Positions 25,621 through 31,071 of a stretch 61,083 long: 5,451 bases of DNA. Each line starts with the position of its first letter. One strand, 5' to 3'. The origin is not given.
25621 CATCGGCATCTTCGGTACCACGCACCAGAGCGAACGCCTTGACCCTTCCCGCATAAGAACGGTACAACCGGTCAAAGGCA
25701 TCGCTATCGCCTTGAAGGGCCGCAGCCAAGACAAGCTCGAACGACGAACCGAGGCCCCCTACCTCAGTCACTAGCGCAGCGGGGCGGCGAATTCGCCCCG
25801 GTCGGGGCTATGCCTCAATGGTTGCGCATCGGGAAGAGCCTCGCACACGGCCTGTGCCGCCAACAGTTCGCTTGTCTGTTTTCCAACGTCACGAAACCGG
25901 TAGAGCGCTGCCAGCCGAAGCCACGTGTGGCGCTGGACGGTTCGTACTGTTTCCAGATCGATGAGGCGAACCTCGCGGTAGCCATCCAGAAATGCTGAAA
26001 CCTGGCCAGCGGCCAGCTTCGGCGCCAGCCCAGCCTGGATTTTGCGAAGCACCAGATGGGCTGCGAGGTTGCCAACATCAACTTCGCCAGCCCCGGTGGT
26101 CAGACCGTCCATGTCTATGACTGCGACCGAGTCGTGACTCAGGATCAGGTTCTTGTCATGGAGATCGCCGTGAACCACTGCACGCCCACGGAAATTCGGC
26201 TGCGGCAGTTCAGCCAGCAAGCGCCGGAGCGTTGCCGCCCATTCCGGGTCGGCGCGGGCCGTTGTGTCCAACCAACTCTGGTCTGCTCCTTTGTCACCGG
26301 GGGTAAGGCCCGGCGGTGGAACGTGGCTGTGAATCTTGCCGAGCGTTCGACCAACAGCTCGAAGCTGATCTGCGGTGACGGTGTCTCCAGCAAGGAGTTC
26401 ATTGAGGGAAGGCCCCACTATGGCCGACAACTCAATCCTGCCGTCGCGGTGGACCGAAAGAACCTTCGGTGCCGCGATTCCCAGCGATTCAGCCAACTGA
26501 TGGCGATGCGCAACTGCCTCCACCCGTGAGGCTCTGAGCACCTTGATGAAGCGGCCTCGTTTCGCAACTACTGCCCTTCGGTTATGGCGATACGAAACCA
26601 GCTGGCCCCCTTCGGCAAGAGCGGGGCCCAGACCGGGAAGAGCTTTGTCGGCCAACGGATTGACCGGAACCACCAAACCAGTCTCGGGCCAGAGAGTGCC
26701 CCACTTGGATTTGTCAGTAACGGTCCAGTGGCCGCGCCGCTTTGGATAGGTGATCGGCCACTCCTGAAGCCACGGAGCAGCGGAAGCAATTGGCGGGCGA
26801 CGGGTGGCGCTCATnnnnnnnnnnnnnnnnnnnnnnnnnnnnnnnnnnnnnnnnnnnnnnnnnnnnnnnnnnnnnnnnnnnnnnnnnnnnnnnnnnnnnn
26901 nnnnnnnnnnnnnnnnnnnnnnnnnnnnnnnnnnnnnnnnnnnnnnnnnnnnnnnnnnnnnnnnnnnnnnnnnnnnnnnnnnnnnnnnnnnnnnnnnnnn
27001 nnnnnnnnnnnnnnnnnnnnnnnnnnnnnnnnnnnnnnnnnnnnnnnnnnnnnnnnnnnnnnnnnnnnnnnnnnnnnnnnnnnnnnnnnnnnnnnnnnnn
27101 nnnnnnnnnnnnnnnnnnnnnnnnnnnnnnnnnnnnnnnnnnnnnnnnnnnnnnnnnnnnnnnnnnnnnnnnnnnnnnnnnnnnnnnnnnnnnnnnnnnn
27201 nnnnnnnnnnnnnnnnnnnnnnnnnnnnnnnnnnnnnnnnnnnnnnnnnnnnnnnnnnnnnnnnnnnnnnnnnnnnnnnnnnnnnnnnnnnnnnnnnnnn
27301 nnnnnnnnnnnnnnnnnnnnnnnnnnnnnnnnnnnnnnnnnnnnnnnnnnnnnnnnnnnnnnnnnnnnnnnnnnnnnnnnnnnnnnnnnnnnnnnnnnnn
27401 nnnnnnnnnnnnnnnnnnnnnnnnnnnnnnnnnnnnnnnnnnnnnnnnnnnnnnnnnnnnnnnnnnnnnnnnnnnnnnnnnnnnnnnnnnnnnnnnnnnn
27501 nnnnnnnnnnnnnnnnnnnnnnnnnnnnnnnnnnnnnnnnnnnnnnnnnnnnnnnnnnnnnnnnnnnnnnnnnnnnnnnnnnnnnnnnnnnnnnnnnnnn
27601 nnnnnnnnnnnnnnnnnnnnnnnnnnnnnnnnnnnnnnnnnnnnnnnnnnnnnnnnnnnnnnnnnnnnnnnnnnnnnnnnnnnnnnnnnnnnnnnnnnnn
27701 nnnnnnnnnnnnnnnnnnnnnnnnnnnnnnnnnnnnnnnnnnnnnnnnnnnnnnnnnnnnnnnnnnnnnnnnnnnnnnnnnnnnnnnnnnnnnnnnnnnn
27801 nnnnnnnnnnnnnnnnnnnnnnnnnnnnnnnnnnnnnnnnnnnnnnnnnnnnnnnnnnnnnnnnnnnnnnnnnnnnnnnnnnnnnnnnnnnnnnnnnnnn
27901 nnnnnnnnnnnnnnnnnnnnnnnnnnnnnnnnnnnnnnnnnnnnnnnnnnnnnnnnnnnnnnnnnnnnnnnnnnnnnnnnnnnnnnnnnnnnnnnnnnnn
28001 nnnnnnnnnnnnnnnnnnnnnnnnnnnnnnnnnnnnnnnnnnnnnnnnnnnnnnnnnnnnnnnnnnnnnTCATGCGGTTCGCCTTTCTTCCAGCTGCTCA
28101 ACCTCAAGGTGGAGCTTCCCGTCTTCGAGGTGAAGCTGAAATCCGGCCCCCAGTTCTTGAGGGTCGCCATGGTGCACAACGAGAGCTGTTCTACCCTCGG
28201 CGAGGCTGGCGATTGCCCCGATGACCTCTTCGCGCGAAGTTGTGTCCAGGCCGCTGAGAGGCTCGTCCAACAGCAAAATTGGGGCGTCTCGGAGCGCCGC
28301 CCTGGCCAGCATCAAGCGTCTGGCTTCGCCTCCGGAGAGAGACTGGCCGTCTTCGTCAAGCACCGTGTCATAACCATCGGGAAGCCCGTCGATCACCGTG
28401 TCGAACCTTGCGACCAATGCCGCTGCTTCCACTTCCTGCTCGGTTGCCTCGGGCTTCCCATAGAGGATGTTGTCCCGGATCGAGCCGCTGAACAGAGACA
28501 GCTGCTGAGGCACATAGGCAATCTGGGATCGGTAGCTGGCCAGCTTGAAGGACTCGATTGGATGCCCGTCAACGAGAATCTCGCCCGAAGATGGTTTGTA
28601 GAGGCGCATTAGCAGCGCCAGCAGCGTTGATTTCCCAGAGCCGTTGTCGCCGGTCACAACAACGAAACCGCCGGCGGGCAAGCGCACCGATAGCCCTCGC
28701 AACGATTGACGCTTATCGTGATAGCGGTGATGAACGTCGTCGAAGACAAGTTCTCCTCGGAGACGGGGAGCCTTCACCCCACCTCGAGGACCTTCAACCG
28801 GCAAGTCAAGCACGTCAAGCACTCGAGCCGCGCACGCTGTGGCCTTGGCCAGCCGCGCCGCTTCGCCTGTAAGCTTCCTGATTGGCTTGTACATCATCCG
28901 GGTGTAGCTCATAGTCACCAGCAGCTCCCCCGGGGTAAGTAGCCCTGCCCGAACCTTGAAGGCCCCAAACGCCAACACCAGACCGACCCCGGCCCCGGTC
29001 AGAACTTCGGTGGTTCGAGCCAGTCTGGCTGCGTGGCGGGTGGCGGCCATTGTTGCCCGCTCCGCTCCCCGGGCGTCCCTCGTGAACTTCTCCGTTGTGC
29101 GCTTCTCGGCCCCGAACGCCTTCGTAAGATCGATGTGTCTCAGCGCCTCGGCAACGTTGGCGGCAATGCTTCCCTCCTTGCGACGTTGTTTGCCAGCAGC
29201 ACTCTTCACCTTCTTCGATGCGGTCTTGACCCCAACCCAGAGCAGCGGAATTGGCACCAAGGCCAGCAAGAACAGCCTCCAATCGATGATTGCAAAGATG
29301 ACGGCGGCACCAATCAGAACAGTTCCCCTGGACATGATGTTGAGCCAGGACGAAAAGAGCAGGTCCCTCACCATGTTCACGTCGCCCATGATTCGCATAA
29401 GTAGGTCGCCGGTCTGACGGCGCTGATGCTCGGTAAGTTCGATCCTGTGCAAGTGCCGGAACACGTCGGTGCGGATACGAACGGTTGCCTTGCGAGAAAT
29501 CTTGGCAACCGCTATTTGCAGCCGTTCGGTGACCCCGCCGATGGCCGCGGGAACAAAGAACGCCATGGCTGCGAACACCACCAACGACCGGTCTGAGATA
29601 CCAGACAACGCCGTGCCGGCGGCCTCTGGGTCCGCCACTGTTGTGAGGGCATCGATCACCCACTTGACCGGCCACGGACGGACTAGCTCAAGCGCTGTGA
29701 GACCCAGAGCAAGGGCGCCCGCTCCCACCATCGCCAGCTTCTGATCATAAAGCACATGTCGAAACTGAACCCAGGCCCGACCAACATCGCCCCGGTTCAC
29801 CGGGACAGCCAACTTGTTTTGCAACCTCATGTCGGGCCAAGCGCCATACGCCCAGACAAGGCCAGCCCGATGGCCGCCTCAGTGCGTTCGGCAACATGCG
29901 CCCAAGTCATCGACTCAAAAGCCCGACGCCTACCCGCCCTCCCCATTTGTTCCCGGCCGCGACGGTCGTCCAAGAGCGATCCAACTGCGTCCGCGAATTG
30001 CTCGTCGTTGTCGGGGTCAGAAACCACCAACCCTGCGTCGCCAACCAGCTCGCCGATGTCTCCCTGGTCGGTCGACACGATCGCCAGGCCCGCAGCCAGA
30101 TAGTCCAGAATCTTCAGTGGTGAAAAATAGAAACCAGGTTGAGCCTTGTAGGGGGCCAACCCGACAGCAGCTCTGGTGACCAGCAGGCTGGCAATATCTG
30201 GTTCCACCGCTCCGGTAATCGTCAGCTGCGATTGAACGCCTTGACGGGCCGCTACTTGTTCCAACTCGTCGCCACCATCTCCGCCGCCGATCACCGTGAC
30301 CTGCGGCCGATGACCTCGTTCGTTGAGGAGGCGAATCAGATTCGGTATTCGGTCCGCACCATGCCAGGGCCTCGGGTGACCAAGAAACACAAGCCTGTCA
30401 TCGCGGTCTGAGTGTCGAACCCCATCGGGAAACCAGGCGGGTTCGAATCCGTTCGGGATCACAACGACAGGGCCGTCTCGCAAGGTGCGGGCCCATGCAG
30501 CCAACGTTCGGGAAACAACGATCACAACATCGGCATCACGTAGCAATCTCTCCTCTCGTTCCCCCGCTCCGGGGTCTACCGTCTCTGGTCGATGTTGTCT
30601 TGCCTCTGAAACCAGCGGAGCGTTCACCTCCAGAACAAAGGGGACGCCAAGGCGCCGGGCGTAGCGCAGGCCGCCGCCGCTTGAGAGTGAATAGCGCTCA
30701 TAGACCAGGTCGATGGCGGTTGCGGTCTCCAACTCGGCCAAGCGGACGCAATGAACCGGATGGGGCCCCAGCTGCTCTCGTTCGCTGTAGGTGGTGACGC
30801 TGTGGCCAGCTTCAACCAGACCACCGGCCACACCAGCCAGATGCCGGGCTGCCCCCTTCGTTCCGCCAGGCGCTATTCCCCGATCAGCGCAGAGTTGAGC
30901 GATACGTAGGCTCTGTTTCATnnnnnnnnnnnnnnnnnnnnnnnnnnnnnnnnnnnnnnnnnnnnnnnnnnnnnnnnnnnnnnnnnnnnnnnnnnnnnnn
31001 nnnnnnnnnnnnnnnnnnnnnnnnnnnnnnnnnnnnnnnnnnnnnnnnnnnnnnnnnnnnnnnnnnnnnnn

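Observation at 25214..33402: Seven-gene translationally coupled operon: 3 glycosyltransferases, MsbA-like exporter, 2 paralogous APH-fold kinases, terminal ECF sigma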

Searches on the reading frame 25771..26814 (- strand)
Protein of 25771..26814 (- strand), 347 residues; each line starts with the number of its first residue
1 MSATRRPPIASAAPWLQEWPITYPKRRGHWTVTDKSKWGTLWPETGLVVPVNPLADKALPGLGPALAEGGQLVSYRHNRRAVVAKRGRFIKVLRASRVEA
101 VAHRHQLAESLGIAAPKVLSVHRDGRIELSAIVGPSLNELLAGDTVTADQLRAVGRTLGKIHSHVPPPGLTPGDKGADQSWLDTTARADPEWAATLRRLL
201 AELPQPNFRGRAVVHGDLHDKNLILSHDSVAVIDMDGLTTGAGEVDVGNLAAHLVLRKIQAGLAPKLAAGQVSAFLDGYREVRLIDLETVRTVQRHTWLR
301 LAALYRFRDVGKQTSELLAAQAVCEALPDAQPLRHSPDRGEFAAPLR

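Call 3: search_protein_families(library=pfam, proteins=[window:25771-26814:-], max_evalue=0.01)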
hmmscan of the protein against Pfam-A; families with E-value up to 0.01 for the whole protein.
window:25771-26814:- (347 aa): 2 families
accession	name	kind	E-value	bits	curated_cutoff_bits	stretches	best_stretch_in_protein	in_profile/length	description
PF01636.29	APH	-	2.2e-13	51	23.2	1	94-284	33-238/239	Phosphotransferase enzyme family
PF19974.5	TCAD9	-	3.8e-05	23.5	40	1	182-256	272-343/429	Ternary complex associated domain 9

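Call 4: search_protein_families(library=ncbifam, proteins=[window:25771-26814:-], max_evalue=0.001)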
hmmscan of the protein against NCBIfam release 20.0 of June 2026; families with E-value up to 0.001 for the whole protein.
window:25771-26814:- (347 aa): 10 families
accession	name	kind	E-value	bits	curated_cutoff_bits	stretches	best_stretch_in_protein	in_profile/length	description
TIGR03724.2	arch_bud32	equivalog_domain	1.5e-13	50.7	125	2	91-163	33-103/193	KEOPS complex kinase/ATPase Bud32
NF011463.0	PRK14879.1-4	equivalog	1.6e-08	34.2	188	1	212-300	134-219/237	Kae1-associated kinase Bud32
NF011462.0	PRK14879.1-3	equivalog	2.9e-08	33.7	174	0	212-283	102-170/192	Kae1-associated kinase Bud32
NF038156.1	lant_syn_V_LxmK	equivalog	3.2e-08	33.1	315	0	94-166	53-128/347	class V lanthionine synthetase subunit LxmK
NF007174.0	PRK09605.1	equivalog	6.7e-08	31.4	447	0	91-163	376-445/535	bifunctional N(6)-L-threonylcarbamoyladenine synthase/serine/threonine protein kinase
NF011464.0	PRK14879.1-7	equivalog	2.4e-06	27.4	246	0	212-284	123-193/221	Kae1-associated kinase Bud32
NF008738.0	PRK11768.1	equivalog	5.4e-06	26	194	0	191-300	174-275/327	serine/threonine protein kinase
NF011461.0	PRK14879.1-2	equivalog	1.4e-05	24.9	372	1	211-290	119-196/225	Kae1-associated kinase Bud32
TIGR01767.2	MTRK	equivalog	0.00031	19.9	275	1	210-261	225-276/401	S-methyl-5-thioribose kinase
NF011460.0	PRK14879.1-1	equivalog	0.00065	18.9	199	0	212-283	129-200/232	Kae1-associated kinase Bud32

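Call 19: search_solved_structures(query=window:25771-26814:-, max_evalue=1)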
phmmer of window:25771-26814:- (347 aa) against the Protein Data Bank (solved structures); distinct sequences matched with E-value up to 1: 4.
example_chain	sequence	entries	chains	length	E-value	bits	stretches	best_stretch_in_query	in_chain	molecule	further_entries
2pyw_A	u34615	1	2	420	0.0023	20.6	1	181-257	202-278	Uncharacterized protein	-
7s3l_A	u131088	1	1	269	0.44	13.1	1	195-256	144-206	Aminoglycoside phosphotransferase family protein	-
6q2u_A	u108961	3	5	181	0.51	12.9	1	227-275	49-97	Cytochrome c4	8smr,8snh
7mxj_A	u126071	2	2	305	0.58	12.7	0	200-243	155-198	Serine/threonine protein kinases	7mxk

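Call 41: search_protein_families(library=padloc, proteins=[window:25771-26814:-], max_evalue=0.001)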
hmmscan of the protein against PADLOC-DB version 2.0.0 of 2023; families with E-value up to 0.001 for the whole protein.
window:25771-26814:- (347 aa): 0 families

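Call 71: search_solved_structures(query=A3, max_evalue=0.01)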
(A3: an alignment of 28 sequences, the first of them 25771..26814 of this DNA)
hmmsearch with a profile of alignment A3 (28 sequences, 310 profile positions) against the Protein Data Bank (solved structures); distinct sequences matched with E-value up to 0.01: 21.
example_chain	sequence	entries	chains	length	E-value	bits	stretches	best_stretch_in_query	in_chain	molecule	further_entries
7f0a_A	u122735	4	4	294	4.1e-10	42.8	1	99-238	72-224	Capreomycin phosphotransferase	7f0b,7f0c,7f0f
8i80_B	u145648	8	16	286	1.1e-09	41.4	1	83-238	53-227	Viomycin kinase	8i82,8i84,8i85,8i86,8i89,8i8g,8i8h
9qos_A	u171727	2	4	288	5.2e-07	32.6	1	69-236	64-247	Aminoglycoside 3'-phosphotransferase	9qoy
3csv_A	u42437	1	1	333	6.7e-07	32.2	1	94-238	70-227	Aminoglycoside phosphotransferase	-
6fuc_A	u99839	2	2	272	2.9e-06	30.1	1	66-238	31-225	Aminoglycoside phosphotransferase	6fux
7s3l_A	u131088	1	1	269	3.7e-06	29.8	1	136-241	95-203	Aminoglycoside phosphotransferase family protein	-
8agy_A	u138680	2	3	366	1.1e-05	28.3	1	62-236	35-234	Corramycin phosphotransferase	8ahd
4h05_A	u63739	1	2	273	3.9e-05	26.4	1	74-277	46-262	Aminoglycoside-O-phosphotransferase VIII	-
6iy9_A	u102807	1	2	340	5.8e-05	25.9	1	114-237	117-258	Hygromycin-B 7''-O-kinase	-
2bkk_A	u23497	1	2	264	5.9e-05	25.8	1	98-236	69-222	AMINOGLYCOSIDE 3'-PHOSPHOTRANSFERASE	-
1l8t_A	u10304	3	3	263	6.1e-05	25.8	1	98-236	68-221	Aminoglycoside 3'-Phosphotransferase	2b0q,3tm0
1j7i_A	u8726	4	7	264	6.2e-05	25.8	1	98-236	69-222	AMINOGLYCOSIDE 3'-PHOSPHOTRANSFERASE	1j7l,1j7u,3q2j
8v3v_A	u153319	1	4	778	0.00023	23.9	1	116-241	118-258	Acyl-Coenzyme A dehydrogenase family, member 11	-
6sui_A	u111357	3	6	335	0.00036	23.3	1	159-293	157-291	Phosphotransferase enzyme family protein | Phosphotransferase enzyme family protein, amicoumacin kinase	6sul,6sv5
2ppq_A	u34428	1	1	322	0.0014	21.3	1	136-281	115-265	Homoserine kinase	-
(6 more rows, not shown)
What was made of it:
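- The K2 profile hits capreomycin and viomycin phosphotransferases and APH (call 71). The K2 profile's best PDB matches are capreomycin, viomycin, APH and corramycin phosphotransferases (call 71).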

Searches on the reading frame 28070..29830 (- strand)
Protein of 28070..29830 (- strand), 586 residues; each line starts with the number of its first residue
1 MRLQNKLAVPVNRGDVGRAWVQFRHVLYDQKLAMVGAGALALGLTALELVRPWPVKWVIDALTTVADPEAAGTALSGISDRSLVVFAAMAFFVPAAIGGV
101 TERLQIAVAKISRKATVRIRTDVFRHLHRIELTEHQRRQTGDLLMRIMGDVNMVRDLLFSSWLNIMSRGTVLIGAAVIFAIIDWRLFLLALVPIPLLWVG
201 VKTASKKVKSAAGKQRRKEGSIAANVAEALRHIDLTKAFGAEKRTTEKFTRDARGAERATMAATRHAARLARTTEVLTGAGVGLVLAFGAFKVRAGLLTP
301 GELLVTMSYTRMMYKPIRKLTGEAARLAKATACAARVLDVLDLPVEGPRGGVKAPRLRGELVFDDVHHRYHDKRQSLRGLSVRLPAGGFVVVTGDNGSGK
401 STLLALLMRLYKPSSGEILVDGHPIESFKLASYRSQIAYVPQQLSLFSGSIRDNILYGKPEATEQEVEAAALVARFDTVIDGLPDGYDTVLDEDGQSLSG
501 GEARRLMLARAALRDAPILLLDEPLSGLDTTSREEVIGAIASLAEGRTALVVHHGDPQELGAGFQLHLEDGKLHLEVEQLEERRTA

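Call 3: search_protein_families(library=pfam, proteins=[window:28070-29830:-], max_evalue=0.01)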
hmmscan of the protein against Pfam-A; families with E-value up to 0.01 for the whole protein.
window:28070-29830:- (586 aa): 10 families
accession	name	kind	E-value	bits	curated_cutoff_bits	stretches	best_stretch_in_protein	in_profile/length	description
PF00005.33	ABC_tran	-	6.6e-32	111.4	25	1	377-525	1-136/137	ABC transporter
PF00664.28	ABC_membrane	-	3.4e-30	106.1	28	1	40-315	7-272/274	ABC transporter transmembrane region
PF13304.12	AAA_21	-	1.5e-06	29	27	0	389-407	1-19/304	AAA domain, putative AbiEii toxin, Type IV TA system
PF13191.12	AAA_16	-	2.5e-06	28.5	32.6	1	382-544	19-159/167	AAA ATPase domain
PF02463.25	SMC_N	-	3.5e-06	27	40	0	497-554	136-197/220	RecF/RecN/SMC N terminal domain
PF13555.12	AAA_29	-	0.00011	22.3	27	1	382-408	17-44/61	P-loop containing region of AAA domain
PF13401.12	AAA_22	-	0.0012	19.6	27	1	388-414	6-32/130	AAA domain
PF13476.12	AAA_23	-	0.0021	19.1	27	1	378-405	11-37/201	AAA domain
PF13481.12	AAA_25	-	0.0038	17.3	27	0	364-408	13-54/195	AAA domain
PF20720.3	nSTAND3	-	0.0074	16.4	27.2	0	387-429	17-58/155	Novel STAND NTPase 3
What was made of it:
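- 28070..29830 (-): Fused TMD-NBD ABC exporter (586 aa) of the MsbA/PglK/NdvA type. Pfam ABC_membrane + ABC_tran (call 3).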

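Call 4: search_protein_families(library=ncbifam, proteins=[window:28070-29830:-], max_evalue=0.001)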
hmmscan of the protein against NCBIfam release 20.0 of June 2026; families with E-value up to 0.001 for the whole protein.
window:28070-29830:- (586 aa): 181 families (the best 25 are shown)
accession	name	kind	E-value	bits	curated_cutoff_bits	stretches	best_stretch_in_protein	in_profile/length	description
TIGR02203.1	MsbA_lipidA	equivalog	1.8e-94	317.3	602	1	79-554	49-527/572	lipid A export permease/ATP-binding protein MsbA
TIGR02204.1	MsbA_rel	hypoth_equivalog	5.2e-89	299.4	780.4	1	93-554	69-533/576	ABC transporter, permease/ATP-binding protein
NF052233.1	CphA_assoc_ABC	equivalog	9.6e-82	275.5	880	1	39-554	191-701/766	cyanophycin metabolism-associated ABC transporter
TIGR03375.1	type_I_sec_LssB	subfamily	2e-77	261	693.1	1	109-554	214-660/696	type I secretion system permease/ATPase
TIGR02857.1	CydD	equivalog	9.6e-77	259.1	435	1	74-555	39-516/529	thiol reductant ABC exporter subunit CydD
TIGR00958.1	3a01208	subfamily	1.5e-76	258.1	874.6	1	83-554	207-672/711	antigen peptide transporter 2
TIGR02868.1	CydC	equivalog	5e-76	256.4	329.05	1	115-554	84-528/530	thiol reductant ABC exporter subunit CydC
NF008381.0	PRK11176.1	equivalog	5.9e-75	252.8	867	1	79-554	59-537/582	lipid A ABC transporter ATP-binding protein/permease MsbA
NF010178.0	PRK13657.1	equivalog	2e-70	237.8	733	1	58-555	29-529/588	glucan ABC transporter ATP-binding protein/ permease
TIGR01846.1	type_I_sec_HlyB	subfamily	1.8e-68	231.5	725.55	1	103-554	197-650/694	type I secretion system permease/ATPase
NF008055.0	PRK10789.1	equivalog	2.5e-68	231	845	1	34-554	18-529/590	SmdA family multidrug ABC transporter permease/ATP-binding protein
NF045513.1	HepA_fam_ABC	equivalog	2.1e-66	224.6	725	1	109-554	120-567/610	heterocyst formation ABC transporter subunit HepA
TIGR03796.1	NHLM_micro_ABC1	equivalog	6.2e-61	206.5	853.3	1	94-554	203-670/710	NHLP family bacteriocin export ABC transporter peptidase/permease/ATPase subunit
TIGR03797.1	NHLM_micro_ABC2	equivalog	5.6e-60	203.6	709.4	1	60-549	148-640/686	NHLP bacteriocin export ABC transporter permease/ATPase subunit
NF008364.0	PRK11160.1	equivalog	8.1e-58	196.4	630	1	115-554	87-533/575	heme ABC transporter ATP-binding protein/permease CydC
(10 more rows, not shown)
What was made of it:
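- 28070..29830 (-): TIGR02203 scores 317 bits against a cut-off of 602 (call 4).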

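Call 41: search_protein_families(library=padloc, proteins=[window:28070-29830:-], max_evalue=0.001)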
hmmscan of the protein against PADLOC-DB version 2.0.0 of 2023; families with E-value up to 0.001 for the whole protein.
window:28070-29830:- (586 aa): 7 families
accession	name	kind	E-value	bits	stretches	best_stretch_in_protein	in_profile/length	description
PDLC04135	mad3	-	1.5e-26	91.9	2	493-554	259-322/374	mads_3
PDLC04140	mad8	-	3.6e-09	34.6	1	370-540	10-213/314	mads_8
PDLC02980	AriA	-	3.8e-07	28.4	1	389-410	1-22/304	-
PDLC04678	PDC-M49A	-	2.4e-06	24.1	1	490-555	541-609/681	-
PDLC00269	PtuA1|PtuA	-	0.0004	17.8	1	385-405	26-50/446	AAA ATPase domain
PDLC04679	PDC-M49A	-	0.00047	17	1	490-555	401-469/541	-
PDLC04164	AriA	-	0.00049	17.7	0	391-441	31-77/253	-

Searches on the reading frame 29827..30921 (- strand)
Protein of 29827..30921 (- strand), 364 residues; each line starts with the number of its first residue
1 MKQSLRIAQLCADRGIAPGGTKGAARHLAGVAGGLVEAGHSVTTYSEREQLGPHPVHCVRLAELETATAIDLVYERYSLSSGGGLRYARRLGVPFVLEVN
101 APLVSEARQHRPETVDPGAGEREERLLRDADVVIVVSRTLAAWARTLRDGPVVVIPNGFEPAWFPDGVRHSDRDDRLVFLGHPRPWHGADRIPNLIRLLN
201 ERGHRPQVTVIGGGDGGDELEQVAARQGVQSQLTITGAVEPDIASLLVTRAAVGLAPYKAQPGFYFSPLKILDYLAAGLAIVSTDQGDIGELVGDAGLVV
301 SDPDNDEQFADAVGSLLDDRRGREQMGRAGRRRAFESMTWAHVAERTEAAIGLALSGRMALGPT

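Call 3: search_protein_families(library=pfam, proteins=[window:29827-30921:-], max_evalue=0.01)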
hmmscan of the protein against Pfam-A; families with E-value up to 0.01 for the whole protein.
window:29827-30921:- (364 aa): 6 families
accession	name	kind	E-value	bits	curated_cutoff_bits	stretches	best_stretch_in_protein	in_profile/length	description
PF13692.12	Glyco_trans_1_4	-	1.7e-18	67.7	27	1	176-319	3-142/142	Glycosyl transferases group 1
PF00534.26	Glycos_transf_1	-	5.9e-15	55.7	26.4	1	171-333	12-172/172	Glycosyl transferases group 1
PF13439.12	Glyco_transf_4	-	2.6e-13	50.8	28.5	1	23-161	3-168/170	Glycosyltransferase Family 4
PF13524.12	Glyco_trans_1_2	-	7.2e-10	39.4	25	1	232-347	28-142/144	Glycosyl transferase-like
PF13579.12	Glyco_trans_4_4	-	1.8e-09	38.6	29.7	1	55-158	57-158/158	Glycosyl transferase 4-like domain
PF20706.3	GT4-conflict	-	0.0026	17.3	26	0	121-217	138-244/385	Family 4 Glycosyltransferase in conflict systems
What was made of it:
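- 29827..30921 (-): GT3: a GT4-type glycosyltransferase (364 aa). Pfam Glyco_transf_4 + Glycos_transf_1 (call 3).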

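Call 4: search_protein_families(library=ncbifam, proteins=[window:29827-30921:-], max_evalue=0.001)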
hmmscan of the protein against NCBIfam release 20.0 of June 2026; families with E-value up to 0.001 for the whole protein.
window:29827-30921:- (364 aa): 14 families
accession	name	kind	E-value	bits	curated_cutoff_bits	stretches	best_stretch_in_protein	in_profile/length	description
TIGR04063.1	stp3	hypoth_equivalog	1.1e-13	50.8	442.05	1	78-346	102-387/397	TIGR04063 family PEP-CTERM/XrtA system glycosyltransferase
TIGR04047.1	MSMEG_0565_glyc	hypoth_equivalog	1.2e-12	47.6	259.85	1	121-346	130-366/373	MSMEG_0565 family glycosyltransferase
TIGR03088.1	stp2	hypoth_equivalog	1.4e-10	40.8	409.05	1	197-346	221-365/374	TIGR03088 family PEP-CTERM/XrtA system glycosyltransferase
TIGR02149.1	glgA_Coryne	subfamily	6.2e-10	38.7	302.4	1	267-347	294-383/391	glycogen synthase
NF041876.1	EPS_EpsE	equivalog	7.2e-10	38.7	400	1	127-344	159-386/389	exopolysaccharide biosynthesis GT4 family glycosyltransferase EpsE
TIGR03449.1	mycothiol_MshA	equivalog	1.1e-09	37.7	462.5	1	59-350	92-399/406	D-inositol-3-phosphate glycosyltransferase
TIGR03087.1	stp1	hypoth_equivalog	1.1e-06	28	316.65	1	150-350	196-393/397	TIGR03087 family PEP-CTERM/XrtA system glycosyltransferase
NF007640.0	PRK10307.1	subfamily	4.4e-06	25.9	276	1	206-351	258-404/411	WcaI family glycosyltransferase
NF038298.1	EPS_HpsO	equivalog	9e-06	24.7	575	1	272-345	306-378/388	hormogonium polysaccharide biosynthesis glycosyltransferase HpsO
NF053787.1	GlcN_PG_synth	equivalog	2.4e-05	23.4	480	1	270-345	277-350/361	N-acetylglucosaminyl phosphatidylglycerol synthase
NF047676.1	TeichurnBiosyTuaH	equivalog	5.5e-05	22.2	550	1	123-344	152-377/384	teichuronic acid biosynthesis protein TuaH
TIGR03999.1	thiol_BshA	equivalog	8.3e-05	21.7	273.7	1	205-346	229-365/375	N-acetyl-alpha-D-glucosaminyl L-malate synthase BshA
NF012028.0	PRK15484.1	subfamily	0.0001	21.6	618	1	229-351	255-375/380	lipopolysaccharide N-acetylglucosaminyltransferase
NF047684.1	TeichurnBiosyTuaC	equivalog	0.00051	19.1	550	0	69-326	108-361/391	teichuronic acid biosynthesis protein TuaC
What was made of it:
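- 29827..30921 (-): NCBIfam gives sub-threshold matches to stp3 and TuaH (call 4).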

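Call 41: search_protein_families(library=padloc, proteins=[window:29827-30921:-], max_evalue=0.001)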
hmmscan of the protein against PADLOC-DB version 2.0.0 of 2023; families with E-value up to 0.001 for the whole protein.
window:29827-30921:- (364 aa): 0 families
